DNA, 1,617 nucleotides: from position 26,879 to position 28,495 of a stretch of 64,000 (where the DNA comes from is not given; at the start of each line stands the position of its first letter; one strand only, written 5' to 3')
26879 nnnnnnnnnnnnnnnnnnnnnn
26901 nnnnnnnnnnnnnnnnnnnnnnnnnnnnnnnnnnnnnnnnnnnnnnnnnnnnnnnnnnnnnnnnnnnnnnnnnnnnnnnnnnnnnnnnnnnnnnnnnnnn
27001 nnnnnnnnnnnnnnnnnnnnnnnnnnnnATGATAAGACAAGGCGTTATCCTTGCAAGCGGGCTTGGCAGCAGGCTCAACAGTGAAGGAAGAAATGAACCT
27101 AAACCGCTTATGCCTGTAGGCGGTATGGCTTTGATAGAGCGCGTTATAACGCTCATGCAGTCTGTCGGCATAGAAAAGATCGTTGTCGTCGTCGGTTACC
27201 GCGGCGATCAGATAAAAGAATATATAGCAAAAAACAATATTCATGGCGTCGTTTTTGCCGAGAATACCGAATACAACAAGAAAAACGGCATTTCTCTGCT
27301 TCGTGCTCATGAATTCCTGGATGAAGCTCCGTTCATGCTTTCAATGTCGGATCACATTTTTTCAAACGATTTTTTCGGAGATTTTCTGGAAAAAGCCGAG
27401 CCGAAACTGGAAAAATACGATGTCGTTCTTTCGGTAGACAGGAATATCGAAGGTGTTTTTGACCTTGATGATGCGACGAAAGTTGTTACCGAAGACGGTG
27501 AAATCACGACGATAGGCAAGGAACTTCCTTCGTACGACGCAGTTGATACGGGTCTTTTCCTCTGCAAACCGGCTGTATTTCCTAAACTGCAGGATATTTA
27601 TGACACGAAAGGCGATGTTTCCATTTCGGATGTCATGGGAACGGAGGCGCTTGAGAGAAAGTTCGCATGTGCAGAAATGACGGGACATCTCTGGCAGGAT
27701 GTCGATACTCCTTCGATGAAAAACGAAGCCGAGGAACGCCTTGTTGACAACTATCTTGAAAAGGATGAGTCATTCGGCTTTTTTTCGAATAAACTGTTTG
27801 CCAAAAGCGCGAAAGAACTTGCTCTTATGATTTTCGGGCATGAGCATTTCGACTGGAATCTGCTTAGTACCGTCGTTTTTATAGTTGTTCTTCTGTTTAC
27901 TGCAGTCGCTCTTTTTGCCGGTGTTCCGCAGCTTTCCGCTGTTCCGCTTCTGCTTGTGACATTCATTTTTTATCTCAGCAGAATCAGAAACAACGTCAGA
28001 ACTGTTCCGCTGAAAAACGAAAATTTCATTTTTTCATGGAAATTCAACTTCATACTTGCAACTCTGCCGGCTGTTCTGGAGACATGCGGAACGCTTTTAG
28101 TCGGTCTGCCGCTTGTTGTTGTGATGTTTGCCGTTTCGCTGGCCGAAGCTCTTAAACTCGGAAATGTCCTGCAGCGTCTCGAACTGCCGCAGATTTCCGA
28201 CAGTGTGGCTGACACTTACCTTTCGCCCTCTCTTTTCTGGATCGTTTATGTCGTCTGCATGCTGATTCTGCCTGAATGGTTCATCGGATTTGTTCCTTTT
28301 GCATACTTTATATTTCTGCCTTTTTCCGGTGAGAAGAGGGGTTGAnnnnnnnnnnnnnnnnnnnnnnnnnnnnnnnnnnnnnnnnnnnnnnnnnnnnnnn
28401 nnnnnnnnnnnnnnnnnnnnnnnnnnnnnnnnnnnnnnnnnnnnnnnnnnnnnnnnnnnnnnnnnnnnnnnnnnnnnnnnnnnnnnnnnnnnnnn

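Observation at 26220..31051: Tightly overlapping five-gene membrane operon: CDP-alcohol phosphatidyltransferase, LicC-like cytidylyltransferase-membrane fusion, orphan ExbD/TolR, FtsB-like, GGDEF cyclase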

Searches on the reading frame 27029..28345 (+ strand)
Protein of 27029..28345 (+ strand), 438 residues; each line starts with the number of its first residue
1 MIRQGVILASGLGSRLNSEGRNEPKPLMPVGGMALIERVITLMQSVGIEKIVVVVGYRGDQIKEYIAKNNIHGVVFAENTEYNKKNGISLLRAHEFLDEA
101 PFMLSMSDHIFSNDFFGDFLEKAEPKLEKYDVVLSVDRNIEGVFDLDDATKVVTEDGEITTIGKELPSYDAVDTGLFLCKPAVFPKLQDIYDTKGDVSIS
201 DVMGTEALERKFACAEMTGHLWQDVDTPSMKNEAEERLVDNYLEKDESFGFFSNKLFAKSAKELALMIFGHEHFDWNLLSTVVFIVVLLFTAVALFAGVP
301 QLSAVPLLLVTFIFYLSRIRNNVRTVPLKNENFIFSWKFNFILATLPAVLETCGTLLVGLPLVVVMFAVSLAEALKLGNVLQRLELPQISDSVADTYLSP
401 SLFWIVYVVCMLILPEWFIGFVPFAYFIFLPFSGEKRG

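Call 3: search_protein_families(library=pfam, proteins=[window:27029-28345:+], max_evalue=0.01)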
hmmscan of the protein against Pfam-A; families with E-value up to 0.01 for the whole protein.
window:27029-28345:+ (438 aa): 2 families
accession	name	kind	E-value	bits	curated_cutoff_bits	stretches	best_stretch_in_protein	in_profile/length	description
PF12804.13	NTP_transf_3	-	1.3e-15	58.4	27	1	5-138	1-124/160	MobA-like NTP transferase domain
PF00483.29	NTP_transferase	-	9.6e-12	45.4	21.2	1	5-229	2-233/245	Nucleotidyl transferase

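Call 4: search_protein_families(library=ncbifam, proteins=[window:27029-28345:+], max_evalue=0.01)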
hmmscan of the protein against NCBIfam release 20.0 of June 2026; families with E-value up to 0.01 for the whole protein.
window:27029-28345:+ (438 aa): 37 families (the best 25 are shown)
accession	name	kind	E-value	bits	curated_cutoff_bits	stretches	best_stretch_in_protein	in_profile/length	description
NF041135.1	IPPtranDIPPsyn_Thcocales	equivalog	1.9e-47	162.2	580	1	4-297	2-272/419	bifunctional L-myo-inositol-1-phosphate cytidylyltransferase/CDP-L-myo-inositol myo-inositolphosphotransferase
TIGR03992.1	Arch_glmU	subfamily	1.1e-20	73.9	292.1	1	4-241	2-230/393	bifunctional sugar-1-phosphate nucleotidylyltransferase/acetyltransferase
NF041313.1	UDPGP_AglF_Halo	equivalog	7e-20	71.5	400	1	4-238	2-234/234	UTP--glucose-1-phosphate uridylyltransferase AglF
NF045697.1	MurNAcPUrMurU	equivalog_domain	2.9e-17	62.8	370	1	6-238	1-228/229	N-acetylmuramate alpha-1-phosphate uridylyltransferase MurU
TIGR01208.1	rmlA_long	equivalog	6.4e-15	54.9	320.25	1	5-240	2-236/353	glucose-1-phosphate thymidylyltransferase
TIGR02623.1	G1P_cyt_trans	equivalog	4.2e-14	52.6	300.25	1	5-73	3-71/255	glucose-1-phosphate cytidylyltransferase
NF045761.1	NAMPUrTaseMurU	equivalog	3.9e-13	49.8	250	1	6-156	4-160/226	N-acetylmuramate alpha-1-phosphate uridylyltransferase MurU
NF045665.1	NTPtran_DVU1551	equivalog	4.5e-13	49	315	1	5-84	3-74/359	DVU_1551 family NTP transferase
NF041173.1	Sug_nt_acttase_Thmprot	equivalog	4.9e-11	42.2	600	1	5-241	3-230/405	bifunctional sugar-1-phosphate nucleotidylyltransferase/acetyltransferase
NF049965.1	GlMnHpPGnyltfHddC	equivalog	6.6e-11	42.3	300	1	4-115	2-112/221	D-glycero-D-manno-heptose 1-phosphate guanosyltransferase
TIGR01173.1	glmU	equivalog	6.6e-11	41.7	366.85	1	6-79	4-71/452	bifunctional UDP-N-acetylglucosamine diphosphorylase/glucosamine-1-phosphate N-acetyltransferase GlmU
NF010940.0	PRK14360.1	equivalog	2.3e-09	36.3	602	1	7-74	6-71/452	bifunctional UDP-N-acetylglucosamine diphosphorylase/glucosamine-1-phosphate N-acetyltransferase GlmU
NF010933.0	PRK14353.1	equivalog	1.8e-08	33.4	505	1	5-78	8-78/453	bifunctional UDP-N-acetylglucosamine diphosphorylase/glucosamine-1-phosphate N-acetyltransferase GlmU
NF010934.1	PRK14354.1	equivalog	2.7e-08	32.7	450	1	5-69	2-63/447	bifunctional UDP-N-acetylglucosamine diphosphorylase/glucosamine-1-phosphate N-acetyltransferase GlmU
NF052502.1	man1P_GTase_Rv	exception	5.7e-08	32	440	1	5-76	3-74/352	mannose-1-phosphate guanylyltransferase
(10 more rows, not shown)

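Call 6: search_solved_structures(query=window:27029-28345:+, max_evalue=0.001, show_alignments=2)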
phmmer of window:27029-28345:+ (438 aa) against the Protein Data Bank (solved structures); distinct sequences matched with E-value up to 0.001: 24.
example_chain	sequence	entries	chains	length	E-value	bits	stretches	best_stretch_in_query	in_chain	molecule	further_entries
4mnd_A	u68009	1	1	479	3.3e-28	102.1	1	3-302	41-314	CTP L-myo-inositol-1-phosphate cytidylyltransferase/CDP-L-myo-inositol myo-inositolphospho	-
2xme_A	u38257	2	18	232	2.5e-24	89.3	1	3-230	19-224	CTP-INOSITOL-1-PHOSPHATE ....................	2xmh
4jd0_A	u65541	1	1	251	6.7e-17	64.8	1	2-235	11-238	Nucleotidyl transferase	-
6pd1_A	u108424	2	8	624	3.5e-10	42.7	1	1-113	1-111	Nucleotidyl transferase/aminotransferase, class V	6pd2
8hhd_A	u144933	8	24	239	8.5e-10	41.4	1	5-152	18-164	Nucleotidyl transferase | N-acetylmuramate alpha-1-phosphate uridylyltransferase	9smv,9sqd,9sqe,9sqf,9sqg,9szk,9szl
1tzf_A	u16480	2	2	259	2.4e-09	39.9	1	3-72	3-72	Glucose-1-phosphate cytidylyltransferase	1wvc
1jyk_A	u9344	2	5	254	2.4e-09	39.9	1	4-120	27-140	CTP:phosphocholine Cytidylyltransferase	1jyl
4y7t_A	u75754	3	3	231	3.5e-09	39.4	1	5-115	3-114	Nucleotidyl transferase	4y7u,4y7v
3hl3_A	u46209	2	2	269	5.2e-09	38.8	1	4-228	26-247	Glucose-1-phosphate thymidylyltransferase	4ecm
6jq8_A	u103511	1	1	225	4.2e-08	35.8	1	6-121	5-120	Putative 6-deoxy-D-mannoheptose pathway protein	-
5xhw_A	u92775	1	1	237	6e-08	35.3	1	6-121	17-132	Putative 6-deoxy-D-mannoheptose pathway protein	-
2ggo_A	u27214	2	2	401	6.2e-07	32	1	5-242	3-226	401aa long hypothetical glucose-1-phosphate thymidylyltransferase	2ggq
5z09_A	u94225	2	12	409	8.8e-07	31.5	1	5-242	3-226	Dual sugar-1-phosphate nucleotidylyltransferase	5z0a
7whr_B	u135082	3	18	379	7.2e-06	28.5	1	4-108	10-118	Nucleotidyl transferase family protein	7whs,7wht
5vmk_A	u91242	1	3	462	2.2e-05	26.9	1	6-79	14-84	Bifunctional protein GlmU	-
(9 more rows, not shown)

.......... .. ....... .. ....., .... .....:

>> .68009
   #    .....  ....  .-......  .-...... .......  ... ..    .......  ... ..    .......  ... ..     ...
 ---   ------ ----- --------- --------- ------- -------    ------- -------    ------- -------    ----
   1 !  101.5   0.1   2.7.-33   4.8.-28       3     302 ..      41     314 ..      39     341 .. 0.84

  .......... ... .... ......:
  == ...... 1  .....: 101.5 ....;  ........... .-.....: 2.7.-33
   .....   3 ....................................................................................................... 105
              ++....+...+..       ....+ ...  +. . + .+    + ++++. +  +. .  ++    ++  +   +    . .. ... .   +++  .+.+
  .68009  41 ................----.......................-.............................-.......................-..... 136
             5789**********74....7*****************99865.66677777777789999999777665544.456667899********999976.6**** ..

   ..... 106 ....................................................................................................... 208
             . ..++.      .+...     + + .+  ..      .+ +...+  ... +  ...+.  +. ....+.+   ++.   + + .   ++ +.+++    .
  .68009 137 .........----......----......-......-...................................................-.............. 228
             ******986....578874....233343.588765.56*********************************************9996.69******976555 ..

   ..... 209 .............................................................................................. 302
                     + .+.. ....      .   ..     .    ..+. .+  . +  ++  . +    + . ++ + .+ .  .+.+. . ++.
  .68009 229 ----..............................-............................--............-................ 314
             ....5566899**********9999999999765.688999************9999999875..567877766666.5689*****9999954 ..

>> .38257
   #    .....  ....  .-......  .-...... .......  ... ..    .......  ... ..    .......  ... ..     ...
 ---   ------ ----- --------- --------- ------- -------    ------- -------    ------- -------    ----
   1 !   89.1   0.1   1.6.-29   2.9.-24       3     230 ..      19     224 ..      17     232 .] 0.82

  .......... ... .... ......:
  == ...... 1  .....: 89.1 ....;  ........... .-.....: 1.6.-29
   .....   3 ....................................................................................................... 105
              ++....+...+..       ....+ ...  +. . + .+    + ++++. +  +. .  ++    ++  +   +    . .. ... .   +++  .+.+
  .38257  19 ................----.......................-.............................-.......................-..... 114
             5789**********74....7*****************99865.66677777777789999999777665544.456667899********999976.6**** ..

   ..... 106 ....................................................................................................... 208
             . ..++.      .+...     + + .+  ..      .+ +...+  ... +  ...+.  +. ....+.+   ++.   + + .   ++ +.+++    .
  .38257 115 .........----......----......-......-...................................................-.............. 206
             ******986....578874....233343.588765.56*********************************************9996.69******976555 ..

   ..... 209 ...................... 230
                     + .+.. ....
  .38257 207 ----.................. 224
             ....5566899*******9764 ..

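Call 9: find_homologous_proteins(query=window:27029-28345:+, max_evalue=0.00001)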
Query window:27029-28345:+ (438 aa): 246 proteins with E <= 0.00001 among 8000 candidates; the best 120 are listed.
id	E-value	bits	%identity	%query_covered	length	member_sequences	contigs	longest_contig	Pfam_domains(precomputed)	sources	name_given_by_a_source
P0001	8.9e-288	972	100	100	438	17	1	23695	PF00483.30,PF12804.14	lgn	-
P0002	3.3e-267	904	92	100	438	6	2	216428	PF00483.30,PF12804.14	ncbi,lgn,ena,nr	ncbi:NTP transferase domain-containing protein [bacterium]|nr:NTP transferase domain-containing prot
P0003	4.0e-264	894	91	100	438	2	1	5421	PF00483.30,PF12804.14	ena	-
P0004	4.5e-260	881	90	100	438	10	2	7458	PF00483.30,PF12804.14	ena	-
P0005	7.6e-260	880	89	100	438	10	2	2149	PF00483.30,PF12804.14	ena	-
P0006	3.3e-254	862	87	100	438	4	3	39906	PF00483.30,PF12804.14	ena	-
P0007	1.2e-245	833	85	100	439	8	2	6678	PF00483.30,PF12804.14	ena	-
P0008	1.2e-243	827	83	100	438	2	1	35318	PF00483.30,PF12804.14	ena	-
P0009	1.3e-242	823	83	100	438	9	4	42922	PF00483.30,PF12804.14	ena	-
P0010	5.4e-241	818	83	100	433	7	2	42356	PF00483.30,PF12804.14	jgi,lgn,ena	jgi:choline kinase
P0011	7.4e-241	818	84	100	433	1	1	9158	PF00483.30,PF12804.14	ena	-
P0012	9.2e-241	817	84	100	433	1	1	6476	PF00483.30,PF12804.14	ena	-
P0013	1.0e-240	817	84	100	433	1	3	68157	PF00483.30,PF12804.14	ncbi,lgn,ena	-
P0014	3.4e-240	815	84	100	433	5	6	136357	PF00483.30,PF12804.14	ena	-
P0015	1.1e-238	810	82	100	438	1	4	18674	PF00483.30,PF12804.14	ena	-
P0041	6.2e-141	488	54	100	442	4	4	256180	PF00483.30,PF12804.14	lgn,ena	-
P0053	2.0e-125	437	49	98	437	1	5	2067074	PF00483.30,PF12804.14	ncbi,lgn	ncbi:MAG: NTP transferase domain-containing protein [bacterium]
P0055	1.1e-124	435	52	95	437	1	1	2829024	PF00483.30,PF12804.14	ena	-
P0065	6.0e-87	311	59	56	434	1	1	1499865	PF00483.30,PF12804.14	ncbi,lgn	-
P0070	5.6e-80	288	53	61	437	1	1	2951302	PF00483.30,PF12804.14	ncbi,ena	-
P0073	1.2e-72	263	45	75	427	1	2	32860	PF00483.30,PF12804.14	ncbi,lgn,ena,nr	ncbi:NTP transferase domain-containing protein [bacterium]|nr:NTP transferase domain-containing prot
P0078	7.9e-52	195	44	54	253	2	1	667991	PF00483.30,PF12804.14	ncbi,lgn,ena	-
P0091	1.4e-50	191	44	54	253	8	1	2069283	PF00483.30,PF12804.14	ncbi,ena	-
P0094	5.2e-50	189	46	51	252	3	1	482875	PF00483.30,PF12804.14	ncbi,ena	-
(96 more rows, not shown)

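Call 13: find_related_loci(query=A1, collection=genome_contigs, flank=10000)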
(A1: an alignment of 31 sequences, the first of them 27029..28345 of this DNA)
Query A1 (438 aa) in genome_contigs; peptide patterns used: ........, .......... (x = any residue, [..] = any of these).
89 stretches matched a pattern; 74 encode a relative of the query (tblastn E <= 1e-3); 74 distinct loci.
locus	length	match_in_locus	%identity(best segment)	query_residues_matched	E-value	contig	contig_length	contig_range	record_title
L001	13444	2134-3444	97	1-437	0e+0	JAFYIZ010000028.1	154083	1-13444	Bacterium isolate RGIG7134 Water_buffalos_Abomasum-4__c656095, whole genome shotgun sequence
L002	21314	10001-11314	91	1-438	0e+0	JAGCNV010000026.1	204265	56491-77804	Bacterium isolate RGIG9961 Yak_Reticulum-2__c335134, whole genome shotgun sequence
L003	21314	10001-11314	92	1-438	0e+0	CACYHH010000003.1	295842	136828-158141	MAG: uncultured Spirochaetales bacterium isolate RUG11946 genome assembly, contig: RUG11946_asm_3, whole genome shotgun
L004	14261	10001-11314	89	1-438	0e+0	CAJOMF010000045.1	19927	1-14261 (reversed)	uncultured bacterium isolate Reindeer_2_mag_13 genome assembly, contig: scaffold_1969, whole genome shotgun sequence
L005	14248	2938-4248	85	1-437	0e+0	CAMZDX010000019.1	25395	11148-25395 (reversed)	MAG TPA_asm: uncultured bacterium isolate SRR10912534_bin.77_metaWRAP_v1.3_MAG genome assembly, contig: ERZ14210014.2450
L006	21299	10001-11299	83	1-438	0e+0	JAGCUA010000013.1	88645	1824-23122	Bacterium isolate RGIG10122 Yak_Rumen-4__c457168, whole genome shotgun sequence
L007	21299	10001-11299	84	1-438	0e+0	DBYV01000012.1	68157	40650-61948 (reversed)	MAG TPA_asm: bacterium UBP6_UBA1177 isolate UBA1177 UBA1177_contig_756, whole genome shotgun sequence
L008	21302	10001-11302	82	1-438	0e+0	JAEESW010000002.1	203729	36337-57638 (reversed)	MAG: bacterium isolate Tb.RUG.391 NODE_101_length_203729_cov_1.579827, whole genome shotgun sequence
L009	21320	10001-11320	76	1-438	0e+0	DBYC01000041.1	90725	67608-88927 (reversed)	MAG TPA_asm: bacterium UBP6_UBA1196 isolate UBA1196 UBA1196_contig_716, whole genome shotgun sequence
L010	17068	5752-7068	76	1-437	0e+0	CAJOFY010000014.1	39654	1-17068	uncultured bacterium isolate Red_deer_3_mag_66 genome assembly, contig: scaffold_690, whole genome shotgun sequence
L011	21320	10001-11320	73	1-438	0e+0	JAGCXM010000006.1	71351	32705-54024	Bacterium isolate RGIG10212 Yak_Rumen-5__c348632, whole genome shotgun sequence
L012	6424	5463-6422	86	1-320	0e+0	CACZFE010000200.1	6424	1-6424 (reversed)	MAG: uncultured Spirochaetales bacterium isolate RUG12558 genome assembly, contig: RUG12558_asm_200, whole genome shotgu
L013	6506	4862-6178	55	1-436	7e-149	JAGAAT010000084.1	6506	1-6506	Bacterium isolate RGIG8272 Water_buffalos_Rumen-5__c1096404, whole genome shotgun sequence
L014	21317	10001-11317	53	1-436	3e-137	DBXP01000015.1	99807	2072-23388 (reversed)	MAG TPA_asm: bacterium UBP6_UBA1209 isolate UBA1209 UBA1209_contig_16485, whole genome shotgun sequence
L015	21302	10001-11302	52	1-436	6e-137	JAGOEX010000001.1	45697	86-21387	Bacterium isolate Go_SlDig_bin_48 Go_SlDig_2091_length_45697_cov_10.126245, whole genome shotgun sequence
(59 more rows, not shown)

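Call 15: find_encoding_contigs(protein=P0053, flank=10000, max_places=2)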
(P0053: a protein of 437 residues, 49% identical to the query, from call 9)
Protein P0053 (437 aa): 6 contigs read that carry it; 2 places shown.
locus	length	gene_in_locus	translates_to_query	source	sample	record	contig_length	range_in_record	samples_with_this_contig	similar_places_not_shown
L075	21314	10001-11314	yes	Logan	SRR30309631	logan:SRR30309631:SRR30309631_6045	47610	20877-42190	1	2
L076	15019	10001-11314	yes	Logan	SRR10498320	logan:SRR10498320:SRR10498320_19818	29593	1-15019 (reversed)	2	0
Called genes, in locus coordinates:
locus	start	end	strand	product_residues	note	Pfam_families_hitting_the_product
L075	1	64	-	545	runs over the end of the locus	PF00144:Beta-lactamase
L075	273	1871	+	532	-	-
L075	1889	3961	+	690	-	PF02412:TSP_3 (faint), PF18884:TSP3_bac (faint), PF25106:VWA_4 (weak)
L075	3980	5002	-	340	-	PF06071:YchF-GTPase_C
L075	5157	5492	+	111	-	PF12844:HTH_19, PF13560:HTH_31, PF01381:HTH_3, PF13443:HTH_26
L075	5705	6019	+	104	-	-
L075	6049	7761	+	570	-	PF01344:Kelch_1 (faint), PF07646:Kelch_2 (faint)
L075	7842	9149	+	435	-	PF00919:UPF0004, PF04055:Radical_SAM, PF01938:TRAM (weak)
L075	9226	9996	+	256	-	PF01066:CDP-OH_P_transf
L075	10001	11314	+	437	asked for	PF00483:NTP_transferase, PF12804:NTP_transf_3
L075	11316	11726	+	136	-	PF02472:ExbD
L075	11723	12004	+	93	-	PF04977:DivIC (weak)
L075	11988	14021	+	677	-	PF00990:GGDEF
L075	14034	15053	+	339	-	PF01073:3Beta_HSD, PF01370:Epimerase, PF02719:Polysacc_synt_2, PF04321:RmlD_sub_bind, PF16363:GDP_Man_Dehyd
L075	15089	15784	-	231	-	PF23023:Anti-Pycsar_Apyc1 (faint), PF00753:Lactamase_B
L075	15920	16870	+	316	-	PF14907:NTP_transf_5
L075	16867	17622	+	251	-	PF00535:Glycos_transf_2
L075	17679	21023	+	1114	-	PF26549:Tricorn_N, PF26550:Tricorn_2nd, PF07676:PD40, PF26549:Tricorn_N (weak), PF26550:Tricorn_2nd, PF07676:PD40, PF14684:Tricorn_C1, PF03572:Peptidase_S41, +2 more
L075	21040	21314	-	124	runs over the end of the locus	PF00085:Thioredoxin, PF13098:Thioredoxin_2 (weak)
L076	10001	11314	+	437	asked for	PF00483:NTP_transferase, PF12804:NTP_transf_3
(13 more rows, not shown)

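Call 16: find_encoding_contigs(protein=P0070, flank=10000, max_places=2)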
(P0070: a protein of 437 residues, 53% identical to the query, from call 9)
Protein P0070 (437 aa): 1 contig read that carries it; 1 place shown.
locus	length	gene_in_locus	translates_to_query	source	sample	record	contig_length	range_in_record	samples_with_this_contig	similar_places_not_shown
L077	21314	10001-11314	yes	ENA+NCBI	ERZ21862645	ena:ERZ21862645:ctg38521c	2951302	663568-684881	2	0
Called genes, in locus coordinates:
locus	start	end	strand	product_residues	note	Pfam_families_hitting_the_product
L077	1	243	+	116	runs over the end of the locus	-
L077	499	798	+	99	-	PF01527:HTH_Tnp_1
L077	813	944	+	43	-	-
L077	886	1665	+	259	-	PF13276:HTH_21, PF00665:rve, PF13683:rve_3, PF13333:rve_2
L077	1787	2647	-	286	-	PF13276:HTH_21, PF00665:rve, PF13610:DDE_Tnp_IS240 (weak), PF13683:rve_3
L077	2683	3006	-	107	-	PF01527:HTH_Tnp_1, PF13384:HTH_23 (weak), PF13518:HTH_28 (weak), PF13551:HTH_29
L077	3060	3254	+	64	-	-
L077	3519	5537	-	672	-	PF06739:SBBP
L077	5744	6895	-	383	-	-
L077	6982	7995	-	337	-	PF05496:RuvB_N, PF01078:Mg_chelatase (faint), PF00004:AAA, PF07728:AAA_5, PF17864:AAA_lid_4, PF05491:WHD_RuvB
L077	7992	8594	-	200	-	PF01330:RuvA_N, PF14520:HHH_5, PF07499:RuvA_C (weak)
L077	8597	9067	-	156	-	PF02075:RuvC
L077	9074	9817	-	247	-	PF20772:TACO1_YebC_N, PF01709:Transcrip_reg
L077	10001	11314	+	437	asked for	PF00483:NTP_transferase, PF12804:NTP_transf_3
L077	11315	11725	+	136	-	PF02472:ExbD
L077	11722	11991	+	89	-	-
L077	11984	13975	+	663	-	PF00990:GGDEF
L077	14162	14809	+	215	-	PF02698:DUF218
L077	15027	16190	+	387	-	PF00465:Fe-ADH, PF13685:Fe-ADH_2, PF25137:ADH_Fe_C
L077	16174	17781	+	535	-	PF00989:PAS (weak), PF13188:PAS_8 (weak), PF13426:PAS_9 (weak), PF00512:HisKA, PF02518:HATPase_c, PF00072:Response_reg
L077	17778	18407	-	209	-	PF06971:Put_DNA-bind_N, PF01408:GFO_IDH_MocA, PF02629:CoA_binding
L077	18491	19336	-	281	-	PF20108:DUF6498 (weak)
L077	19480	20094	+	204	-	PF01739:CheR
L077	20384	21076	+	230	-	PF23023:Anti-Pycsar_Apyc1 (faint), PF00753:Lactamase_B, PF19583:ODP (weak), PF12706:Lactamase_B_2 (weak), PF00753:Lactamase_B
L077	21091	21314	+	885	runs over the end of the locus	PF12729:4HB_MCP_1, PF00672:HAMP (faint), PF18947:HAMP_2, PF00015:MCPsignal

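Call 17: predict_structure(alignment_id=A1)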
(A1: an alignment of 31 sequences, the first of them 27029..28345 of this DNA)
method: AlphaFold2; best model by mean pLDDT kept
length: 438 residues; sequences in the alignment: 31
mean_pLDDT: 88.3   pTM: 0.85
mean pLDDT of the five models: 88.3, 86.6, 85.4, 83.8, 82.6
residues with pLDDT >= 90: 244; 70-90: 168; 50-70: 22; < 50: 4
segments of 3 or more residues with pLDDT < 50: 435-438
pLDDT, mean of each block of 10 residues (from residue 1): 93 76 88 92 95 94 93 94 90 95 94 95 96 95 81 92 89 95 94 92 89 94 88 92 89 95 92 85 94 91 93 91 74 83 91 75 88 73 69 86 94 83 85 52
secondary structure, 60 per line:
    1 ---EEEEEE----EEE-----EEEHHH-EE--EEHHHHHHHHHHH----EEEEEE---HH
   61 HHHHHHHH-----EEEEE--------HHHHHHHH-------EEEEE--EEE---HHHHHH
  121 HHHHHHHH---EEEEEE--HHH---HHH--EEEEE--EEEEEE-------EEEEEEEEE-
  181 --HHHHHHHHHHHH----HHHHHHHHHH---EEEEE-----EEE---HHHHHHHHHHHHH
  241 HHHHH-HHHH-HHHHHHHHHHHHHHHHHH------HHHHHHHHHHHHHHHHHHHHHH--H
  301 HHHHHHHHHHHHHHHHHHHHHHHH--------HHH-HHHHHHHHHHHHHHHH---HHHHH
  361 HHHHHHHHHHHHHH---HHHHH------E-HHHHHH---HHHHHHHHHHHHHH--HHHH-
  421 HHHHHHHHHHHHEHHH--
elements in order: E4-9 E14-16 E22-24 H35-45 E50-55 H59-68 E74-78 H87-94 E102-106 E109-111 H115-128 E132-137 E151-155 E158-163 E171-179 H183-194 H199-208 E212-216 E222-224 H228-245 H247-250 H252-269 H276-297 H300-324 H337-352 H356-374 H378-382 H391-396 H400-413 H416-419 H421-432
